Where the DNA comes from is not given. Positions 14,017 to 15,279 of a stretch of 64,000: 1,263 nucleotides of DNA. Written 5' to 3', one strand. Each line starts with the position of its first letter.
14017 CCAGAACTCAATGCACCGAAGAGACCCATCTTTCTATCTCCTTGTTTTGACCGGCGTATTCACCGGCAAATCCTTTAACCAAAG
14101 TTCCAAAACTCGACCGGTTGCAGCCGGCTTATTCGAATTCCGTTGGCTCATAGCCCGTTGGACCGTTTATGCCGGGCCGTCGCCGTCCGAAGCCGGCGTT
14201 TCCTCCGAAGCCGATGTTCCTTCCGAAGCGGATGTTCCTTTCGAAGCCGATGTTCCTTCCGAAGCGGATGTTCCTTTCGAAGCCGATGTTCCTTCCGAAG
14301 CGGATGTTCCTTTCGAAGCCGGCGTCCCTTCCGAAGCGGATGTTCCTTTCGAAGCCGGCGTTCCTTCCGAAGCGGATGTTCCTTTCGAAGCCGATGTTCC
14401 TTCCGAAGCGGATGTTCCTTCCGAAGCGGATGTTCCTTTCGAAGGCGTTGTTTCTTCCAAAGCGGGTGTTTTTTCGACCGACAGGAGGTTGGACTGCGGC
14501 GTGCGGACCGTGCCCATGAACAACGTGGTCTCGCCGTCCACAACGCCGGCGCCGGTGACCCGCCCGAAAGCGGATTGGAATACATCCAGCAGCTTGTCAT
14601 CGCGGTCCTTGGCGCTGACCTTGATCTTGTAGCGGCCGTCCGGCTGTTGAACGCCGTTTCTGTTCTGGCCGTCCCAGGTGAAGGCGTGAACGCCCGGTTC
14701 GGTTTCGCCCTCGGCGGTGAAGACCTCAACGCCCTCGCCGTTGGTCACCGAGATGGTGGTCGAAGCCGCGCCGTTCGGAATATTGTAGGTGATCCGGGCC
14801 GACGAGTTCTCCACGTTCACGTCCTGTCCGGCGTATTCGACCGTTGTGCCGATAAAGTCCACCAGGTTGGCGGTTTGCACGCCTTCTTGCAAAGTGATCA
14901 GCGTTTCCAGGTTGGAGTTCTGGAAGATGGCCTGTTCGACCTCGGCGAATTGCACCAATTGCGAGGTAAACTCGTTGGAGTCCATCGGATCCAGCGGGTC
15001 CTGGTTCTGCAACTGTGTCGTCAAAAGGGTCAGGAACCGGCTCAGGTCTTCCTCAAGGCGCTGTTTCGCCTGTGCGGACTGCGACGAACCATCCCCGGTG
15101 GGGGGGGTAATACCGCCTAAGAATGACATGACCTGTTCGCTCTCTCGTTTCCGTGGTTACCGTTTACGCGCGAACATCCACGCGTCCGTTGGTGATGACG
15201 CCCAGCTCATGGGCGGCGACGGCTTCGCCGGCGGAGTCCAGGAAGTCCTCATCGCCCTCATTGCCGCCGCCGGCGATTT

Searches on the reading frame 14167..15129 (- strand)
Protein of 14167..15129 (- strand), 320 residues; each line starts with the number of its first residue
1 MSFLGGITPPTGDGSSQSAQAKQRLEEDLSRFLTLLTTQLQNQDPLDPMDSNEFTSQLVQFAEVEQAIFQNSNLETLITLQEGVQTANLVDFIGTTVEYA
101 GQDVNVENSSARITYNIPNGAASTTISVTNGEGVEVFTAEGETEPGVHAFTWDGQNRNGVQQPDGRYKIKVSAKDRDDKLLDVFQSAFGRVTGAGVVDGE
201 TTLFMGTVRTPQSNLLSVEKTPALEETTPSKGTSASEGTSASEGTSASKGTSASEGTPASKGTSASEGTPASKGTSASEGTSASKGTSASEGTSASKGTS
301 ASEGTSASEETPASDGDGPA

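Call 47: search_protein_families(library=pfam, proteins=[window:14167-15129:-], max_evalue=0.00001)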
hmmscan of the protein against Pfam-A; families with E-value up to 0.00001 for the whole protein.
window:14167-15129:- (320 aa): 2 families
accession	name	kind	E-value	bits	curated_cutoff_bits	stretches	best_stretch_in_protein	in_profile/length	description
PF03963.19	FlgD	-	1.3e-19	70.6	27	1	12-75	11-74/75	Flagellar hook capping protein - N-terminal region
PF13860.13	FlgD_ig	-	1e-13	51.5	27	1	109-176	10-78/79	FlgD Ig-like domain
